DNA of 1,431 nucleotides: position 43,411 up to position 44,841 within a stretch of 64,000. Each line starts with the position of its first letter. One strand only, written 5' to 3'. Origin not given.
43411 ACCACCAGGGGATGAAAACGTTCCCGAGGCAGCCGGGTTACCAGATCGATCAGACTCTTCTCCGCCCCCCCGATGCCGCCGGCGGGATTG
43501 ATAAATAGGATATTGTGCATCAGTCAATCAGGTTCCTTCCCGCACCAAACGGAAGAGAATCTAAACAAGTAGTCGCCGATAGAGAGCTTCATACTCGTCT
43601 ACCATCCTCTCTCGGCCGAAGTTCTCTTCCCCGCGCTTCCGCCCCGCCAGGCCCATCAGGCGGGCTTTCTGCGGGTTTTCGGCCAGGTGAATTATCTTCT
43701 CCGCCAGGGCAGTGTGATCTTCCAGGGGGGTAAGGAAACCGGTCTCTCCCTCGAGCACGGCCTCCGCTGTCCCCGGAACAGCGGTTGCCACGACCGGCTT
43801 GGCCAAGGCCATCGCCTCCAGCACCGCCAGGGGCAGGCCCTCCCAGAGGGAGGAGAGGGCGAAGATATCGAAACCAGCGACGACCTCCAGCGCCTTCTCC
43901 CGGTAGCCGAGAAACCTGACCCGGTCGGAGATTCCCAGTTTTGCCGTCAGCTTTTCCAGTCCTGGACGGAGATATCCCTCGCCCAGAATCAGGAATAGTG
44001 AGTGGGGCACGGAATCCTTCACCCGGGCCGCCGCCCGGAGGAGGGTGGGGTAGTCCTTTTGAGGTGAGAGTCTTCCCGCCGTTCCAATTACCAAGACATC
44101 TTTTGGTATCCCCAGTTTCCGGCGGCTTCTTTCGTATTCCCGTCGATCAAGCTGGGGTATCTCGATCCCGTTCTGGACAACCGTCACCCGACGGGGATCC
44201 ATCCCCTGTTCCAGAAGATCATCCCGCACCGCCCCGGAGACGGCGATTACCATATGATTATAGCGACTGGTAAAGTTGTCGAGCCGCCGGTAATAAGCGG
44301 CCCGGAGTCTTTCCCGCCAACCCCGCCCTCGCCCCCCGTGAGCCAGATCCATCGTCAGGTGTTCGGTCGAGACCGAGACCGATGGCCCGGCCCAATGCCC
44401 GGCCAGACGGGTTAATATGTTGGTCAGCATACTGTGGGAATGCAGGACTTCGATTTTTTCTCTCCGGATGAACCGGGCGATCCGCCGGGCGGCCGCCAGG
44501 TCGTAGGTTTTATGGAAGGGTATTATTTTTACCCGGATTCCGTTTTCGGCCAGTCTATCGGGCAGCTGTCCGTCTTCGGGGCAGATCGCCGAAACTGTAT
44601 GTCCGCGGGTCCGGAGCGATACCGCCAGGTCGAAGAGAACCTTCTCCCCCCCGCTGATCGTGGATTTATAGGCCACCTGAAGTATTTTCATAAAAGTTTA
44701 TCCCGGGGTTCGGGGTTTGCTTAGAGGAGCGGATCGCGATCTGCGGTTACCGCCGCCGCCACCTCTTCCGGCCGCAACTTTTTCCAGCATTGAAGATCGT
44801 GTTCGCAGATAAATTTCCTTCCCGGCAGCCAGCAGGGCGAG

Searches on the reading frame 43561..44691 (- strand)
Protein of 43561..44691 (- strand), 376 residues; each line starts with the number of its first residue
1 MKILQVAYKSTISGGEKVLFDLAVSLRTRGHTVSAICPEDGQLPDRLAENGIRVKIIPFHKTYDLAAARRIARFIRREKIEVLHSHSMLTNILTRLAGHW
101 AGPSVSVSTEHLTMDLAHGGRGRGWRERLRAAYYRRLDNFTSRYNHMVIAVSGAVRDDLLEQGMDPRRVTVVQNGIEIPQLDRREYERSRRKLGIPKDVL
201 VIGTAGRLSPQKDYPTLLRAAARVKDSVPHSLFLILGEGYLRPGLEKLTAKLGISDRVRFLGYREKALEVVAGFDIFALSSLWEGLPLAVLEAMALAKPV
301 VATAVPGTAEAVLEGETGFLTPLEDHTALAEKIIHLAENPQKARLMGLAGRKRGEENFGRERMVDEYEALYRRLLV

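Call 31: search_protein_families(library=pfam, proteins=[window:43561-44691:-], max_evalue=0.01)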
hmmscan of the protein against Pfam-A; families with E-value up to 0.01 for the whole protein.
window:43561-44691:- (376 aa): 8 families
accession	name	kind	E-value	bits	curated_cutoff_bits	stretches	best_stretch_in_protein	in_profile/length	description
PF00534.26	Glycos_transf_1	-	1.1e-36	126.4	26.4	1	187-353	3-172/172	Glycosyl transferases group 1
PF13692.12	Glyco_trans_1_4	-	1.5e-33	116.5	27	1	201-339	3-142/142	Glycosyl transferases group 1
PF13439.12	Glyco_transf_4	-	1.2e-27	97.5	28.5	1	13-177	2-167/170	Glycosyltransferase Family 4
PF13579.12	Glyco_trans_4_4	-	1.1e-23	84.8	29.7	1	14-175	2-158/158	Glycosyl transferase 4-like domain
PF13477.12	Glyco_trans_4_2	-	1.2e-07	32.4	23.4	1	15-141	9-136/139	Glycosyl transferase 4-like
PF13524.12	Glyco_trans_1_2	-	0.00069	20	25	1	282-358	59-133/144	Glycosyl transferase-like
PF20706.3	GT4-conflict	-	0.0012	18.3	26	1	146-313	148-321/385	Family 4 Glycosyltransferase in conflict systems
PF16994.11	Glyco_trans_4_5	-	0.0025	18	26.6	0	6-54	8-57/172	Glycosyl-transferase family 4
